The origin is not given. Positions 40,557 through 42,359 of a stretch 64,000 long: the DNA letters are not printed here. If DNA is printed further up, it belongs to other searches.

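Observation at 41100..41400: SecF-periplasmic-domain-like insert inside a prenyltransferase/squalene-cyclase-repeat protein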

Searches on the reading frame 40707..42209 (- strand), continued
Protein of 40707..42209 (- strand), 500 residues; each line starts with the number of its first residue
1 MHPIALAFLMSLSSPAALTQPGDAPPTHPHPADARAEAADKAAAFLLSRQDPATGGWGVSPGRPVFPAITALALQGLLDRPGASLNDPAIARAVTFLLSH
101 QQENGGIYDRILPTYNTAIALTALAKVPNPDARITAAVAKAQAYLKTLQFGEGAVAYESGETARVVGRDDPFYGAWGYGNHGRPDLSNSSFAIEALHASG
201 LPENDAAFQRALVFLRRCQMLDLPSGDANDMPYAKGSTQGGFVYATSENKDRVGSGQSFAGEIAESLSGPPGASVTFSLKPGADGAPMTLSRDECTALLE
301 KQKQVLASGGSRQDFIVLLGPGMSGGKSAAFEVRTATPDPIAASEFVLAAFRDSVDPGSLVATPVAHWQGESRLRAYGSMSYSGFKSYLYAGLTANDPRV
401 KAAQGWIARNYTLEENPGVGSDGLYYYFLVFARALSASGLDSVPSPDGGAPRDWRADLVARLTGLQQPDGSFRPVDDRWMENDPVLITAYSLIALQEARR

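Call 38: fold_search(model_id=the predicted structure, library=pdb)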
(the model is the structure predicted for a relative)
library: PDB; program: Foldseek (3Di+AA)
matches with E <= 10: 603; with E <= 0.001: 10
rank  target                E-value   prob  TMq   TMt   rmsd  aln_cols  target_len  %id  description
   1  2sqc_A                3.2e-05  1.00  0.27  0.22  18.9       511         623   16  SQUALENE-HOPENE CYCLASE FROM ALICYCLOBACILLUS ACIDOCALDARIUS (released 1999-04-27)
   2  1sqc                  3.4e-05  1.00  0.26  0.22  18.9       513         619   16  SQUALENE-HOPENE-CYCLASE FROM ALICYCLOBACILLUS ACIDOCALDARIUS (released 1997-12-17)
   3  3sqc_A                3.7e-05  1.00  0.24  0.21  19.2       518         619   16  SQUALENE-HOPENE CYCLASE (released 1999-05-18)
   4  8pak_A                5.2e-05  1.00  0.35  0.49  15.6       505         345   13  Crystal Structure of a Squalene-Hopene Cyclase from Cystobacter fuscus (released 2024-06-26)
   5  8paj_B                6.7e-05  1.00  0.35  0.49  15.6       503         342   16  Crystal Structure of a Squalene-Hopene cyclase from Archangium gephyra (released 2024-06-26)
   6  8paj_A                9.8e-05  1.00  0.35  0.49  15.7       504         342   16  Crystal Structure of a Squalene-Hopene cyclase from Archangium gephyra (released 2024-06-26)
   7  8pak_B                1.1e-04  1.00  0.34  0.48  15.6       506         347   12  Crystal Structure of a Squalene-Hopene Cyclase from Cystobacter fuscus (released 2024-06-26)
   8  8zg1                  4.6e-04  1.00  0.27  0.28  18.1       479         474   16  Drimenyl diphosphate synthase SsDMS_F248Y&D303E from Streptomyces showdoensis (Apo) (released 2025-05-21)
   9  6sbe                  5.3e-04  1.00  0.42  0.57   8.7       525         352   12  Structure of type II terpene cyclase MstE_D109N from Scytonema in complex with geranylgeranyl dihydroxybenzoate (substra (released 2020-07-15)
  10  6ij1                  8.1e-04  1.00  0.40  0.57   7.8       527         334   13  Crystal structure of a protein from Actinoplanes (released 2019-09-11)
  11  8zg5                  1.0e-03  1.00  0.27  0.28  18.1       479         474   15  Drimenyl diphosphate synthase SsDMS_Y505I&D303A from Streptomyces showdoensis (Apo) (released 2025-05-21)
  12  9lfq_F                1.1e-03  1.00  0.41  0.58  10.7       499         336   11  Complex crystal structure of transaldolase AprG with GlcNAc from Streptoalloteichus tenebrarius (released 2025-09-24)
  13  6sbg                  1.1e-03  1.00  0.42  0.57   9.7       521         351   13  Structure of type II terpene cyclase MstE_R337A from Scytonema in complex with geranylgeranyl dihydroxybenzoate (substra (released 2020-07-15)
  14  9r4k                  1.1e-03  1.00  0.43  0.56   9.1       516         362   10  Crystal structure of CtGH76 from Chaetomium thermophilum (released 2025-07-16)
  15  1w6j                  1.1e-03  0.80  0.18  0.14  20.3       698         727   13  Structure of human OSC in complex with Ro 48-8071 (released 2004-10-29)
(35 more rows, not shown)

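Call 44: find_related_loci(query=A3, collection=genome_contigs, flank=6000)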
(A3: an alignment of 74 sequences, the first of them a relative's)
Query A3 (500 aa) in genome_contigs; peptide patterns used: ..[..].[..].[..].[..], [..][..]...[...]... (x = any residue, [..] = any of these).
600 stretches matched a pattern (row limit reached: there are more); 577 encode a relative of the query (tblastn E <= 1e-3); the best 80 are kept; 80 distinct loci.
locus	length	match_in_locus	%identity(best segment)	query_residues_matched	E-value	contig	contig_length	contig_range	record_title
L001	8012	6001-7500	81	1-500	0e+0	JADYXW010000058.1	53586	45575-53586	MAG: Phycisphaerales bacterium isolate SJ502 c_000000573795, whole genome shotgun sequence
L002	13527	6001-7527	50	5-495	1e-149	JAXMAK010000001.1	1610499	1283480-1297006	MAG: Phycisphaerales bacterium isolate STL-PLA8 C1.28.fa-1, whole genome shotgun sequence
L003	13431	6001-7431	53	33-499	3e-146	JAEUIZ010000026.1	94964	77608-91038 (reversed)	MAG: Phycisphaerae bacterium isolate new MAG-56 k141_965471, whole genome shotgun sequence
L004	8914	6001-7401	53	32-500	8e-144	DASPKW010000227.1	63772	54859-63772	MAG TPA_asm: Tepidisphaeraceae bacterium isolate SMAG_U12046 k141_987004, whole genome shotgun sequence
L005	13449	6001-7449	49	14-499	1e-130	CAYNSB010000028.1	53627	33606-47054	MAG TPA_asm: uncultured Phycisphaeraceae bacterium isolate SRP189682_co1_57 genome assembly, contig: NODE_645_length_536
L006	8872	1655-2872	55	6-498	6e-83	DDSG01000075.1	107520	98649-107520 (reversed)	MAG TPA_asm: Phycisphaerales bacterium UBA2396 UBA2396_contig_6751, whole genome shotgun sequence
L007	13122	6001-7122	57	32-498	1e-80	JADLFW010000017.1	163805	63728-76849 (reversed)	MAG: Phycisphaerales bacterium isolate SJ401 c_000000554369, whole genome shotgun sequence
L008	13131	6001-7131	57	28-500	4e-79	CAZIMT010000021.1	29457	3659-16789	MAG TPA_asm: uncultured Phycisphaeraceae bacterium isolate SRP128246_co1_508 genome assembly, contig: NODE_2637_length_2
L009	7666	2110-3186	55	37-495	8e-76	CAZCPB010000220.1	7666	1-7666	MAG TPA_asm: uncultured Phycisphaeraceae bacterium isolate binchicken_co235_156 genome assembly, contig: NODE_21576_leng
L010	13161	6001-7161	56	23-499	3e-75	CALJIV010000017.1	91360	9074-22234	MAG TPA_asm: uncultured Phycisphaerales bacterium isolate SRR4028131_bin.137_CONCOCT_v1.1_MAG genome assembly, contig: E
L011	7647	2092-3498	37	45-500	4e-74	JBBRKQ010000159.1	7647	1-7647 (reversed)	MAG: Phycisphaerales bacterium isolate La1_concoct.041 LA1C_C.041_k141_1089285L_7647_cov_16.0312, whole genome shotgun s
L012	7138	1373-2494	55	37-499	1e-71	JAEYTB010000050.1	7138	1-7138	MAG: Planctomycetota bacterium isolate OH_CBlB_117 k127_3589595, whole genome shotgun sequence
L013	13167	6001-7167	52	23-500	7e-71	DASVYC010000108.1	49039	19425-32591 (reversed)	MAG TPA_asm: Phycisphaerales bacterium isolate SMAG_U2591 k141_494118, whole genome shotgun sequence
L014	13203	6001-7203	54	40-500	1e-69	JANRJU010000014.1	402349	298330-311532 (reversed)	MAG: Planctomycetota bacterium isolate bins.190 k141_2059539, whole genome shotgun sequence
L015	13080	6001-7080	56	46-500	8e-68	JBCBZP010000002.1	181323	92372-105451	MAG: Planctomycetota bacterium isolate P01_A01_bin.119 k141_1203583_length_181323_cov_28.9052, whole genome shotgun sequ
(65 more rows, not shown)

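Call 55: find_encoding_contigs(protein=P0014, flank=6000, max_places=2)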
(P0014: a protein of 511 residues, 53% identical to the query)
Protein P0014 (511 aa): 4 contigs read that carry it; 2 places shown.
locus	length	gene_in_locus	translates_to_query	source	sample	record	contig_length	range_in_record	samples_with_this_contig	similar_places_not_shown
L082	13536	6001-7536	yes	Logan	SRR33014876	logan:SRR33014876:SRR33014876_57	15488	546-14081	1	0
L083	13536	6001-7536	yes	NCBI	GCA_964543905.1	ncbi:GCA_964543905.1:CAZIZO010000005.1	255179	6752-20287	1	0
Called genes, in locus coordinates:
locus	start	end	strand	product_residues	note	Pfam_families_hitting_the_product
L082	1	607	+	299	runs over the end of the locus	-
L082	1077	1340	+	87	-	PF01165:Ribosomal_S21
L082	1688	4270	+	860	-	PF03030:H_PPase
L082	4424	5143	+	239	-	-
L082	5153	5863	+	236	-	-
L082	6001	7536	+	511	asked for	PF13243:SQHop_cyclase_C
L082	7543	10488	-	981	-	PF01624:MutS_I, PF05188:MutS_II, PF05192:MutS_III, PF05190:MutS_IV, PF00488:MutS_V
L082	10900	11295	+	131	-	-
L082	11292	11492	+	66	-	-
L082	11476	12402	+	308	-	-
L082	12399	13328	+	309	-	PF09588:YqaJ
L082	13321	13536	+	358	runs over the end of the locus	PF03837:RecT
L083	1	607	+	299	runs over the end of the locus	-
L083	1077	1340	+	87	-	PF01165:Ribosomal_S21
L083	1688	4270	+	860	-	PF03030:H_PPase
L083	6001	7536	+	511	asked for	PF13243:SQHop_cyclase_C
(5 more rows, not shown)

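Call 56: find_encoding_contigs(protein=P0044, flank=6000, max_places=2)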
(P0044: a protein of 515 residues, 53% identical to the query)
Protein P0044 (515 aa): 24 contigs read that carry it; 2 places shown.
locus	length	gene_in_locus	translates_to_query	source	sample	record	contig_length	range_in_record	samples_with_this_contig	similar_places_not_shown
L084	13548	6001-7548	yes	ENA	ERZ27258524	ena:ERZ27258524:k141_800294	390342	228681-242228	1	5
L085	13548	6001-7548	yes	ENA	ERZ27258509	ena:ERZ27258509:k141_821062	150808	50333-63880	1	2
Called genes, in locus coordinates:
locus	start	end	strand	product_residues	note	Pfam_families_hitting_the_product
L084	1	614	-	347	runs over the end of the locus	PF08240:ADH_N, PF00107:ADH_zinc_N, PF13602:ADH_zinc_N_2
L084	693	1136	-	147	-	PF01245:Ribosomal_L19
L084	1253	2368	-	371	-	PF13180:PDZ_2, PF17820:PDZ_6 (weak)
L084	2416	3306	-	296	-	PF03755:YicC-like_N, PF08340:YicC-like_C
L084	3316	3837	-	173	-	-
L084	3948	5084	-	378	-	-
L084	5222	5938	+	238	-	PF20260:PUA_4, PF04452:Methyltrans_RNA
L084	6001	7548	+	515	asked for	PF13249:SQHop_cyclase_N (faint), PF13243:SQHop_cyclase_C (weak)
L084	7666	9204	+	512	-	PF02074:Peptidase_M32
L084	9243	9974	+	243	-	PF00515:TPR_1 (faint), PF07719:TPR_2 (faint), PF13176:TPR_7 (faint), PF13181:TPR_8 (faint), PF13374:TPR_10 (faint), PF17874:TPR_MalT, PF24885:TPR_NPHP3 (weak), PF13424:TPR_12, +2 more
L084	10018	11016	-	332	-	PF03781:FGE-sulfatase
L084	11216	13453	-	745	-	-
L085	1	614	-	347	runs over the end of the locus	PF08240:ADH_N, PF00107:ADH_zinc_N, PF13602:ADH_zinc_N_2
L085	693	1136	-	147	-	PF01245:Ribosomal_L19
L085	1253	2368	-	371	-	PF13180:PDZ_2, PF17820:PDZ_6 (weak)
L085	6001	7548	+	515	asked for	PF13249:SQHop_cyclase_N (faint), PF13243:SQHop_cyclase_C (weak)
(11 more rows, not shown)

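Call 57: find_encoding_contigs(protein=P0113, flank=6000, max_places=2)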
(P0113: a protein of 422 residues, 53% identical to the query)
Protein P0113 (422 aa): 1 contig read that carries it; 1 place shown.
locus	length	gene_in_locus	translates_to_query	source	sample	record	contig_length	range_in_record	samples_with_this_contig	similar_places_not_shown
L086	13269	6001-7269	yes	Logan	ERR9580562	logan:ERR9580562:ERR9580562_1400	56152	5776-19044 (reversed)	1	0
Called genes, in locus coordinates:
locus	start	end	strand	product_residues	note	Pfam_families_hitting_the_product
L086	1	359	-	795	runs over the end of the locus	PF01627:Hpt, PF02895:H-kinase_dim, PF02518:HATPase_c, PF01584:CheW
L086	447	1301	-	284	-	PF03705:CheR_N, PF01739:CheR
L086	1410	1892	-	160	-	PF01584:CheW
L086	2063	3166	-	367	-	PF00072:Response_reg, PF01339:CheB_methylest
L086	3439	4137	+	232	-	-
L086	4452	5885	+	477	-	PF08323:Glyco_transf_5, PF13579:Glyco_trans_4_4, PF13439:Glyco_transf_4, PF08323:Glyco_transf_5 (weak), PF20706:GT4-conflict, PF00534:Glycos_transf_1, PF13692:Glyco_trans_1_4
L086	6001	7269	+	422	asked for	PF13243:SQHop_cyclase_C (weak)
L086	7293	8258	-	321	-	PF19777:DUF6263 (faint)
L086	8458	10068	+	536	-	PF02074:Peptidase_M32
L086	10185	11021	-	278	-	PF13714:PEP_mutase, PF00463:ICL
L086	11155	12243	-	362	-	PF00561:Abhydrolase_1, PF12146:Hydrolase_4, PF12697:Abhydrolase_6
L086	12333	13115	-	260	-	PF02146:SIR2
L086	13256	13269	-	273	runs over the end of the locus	-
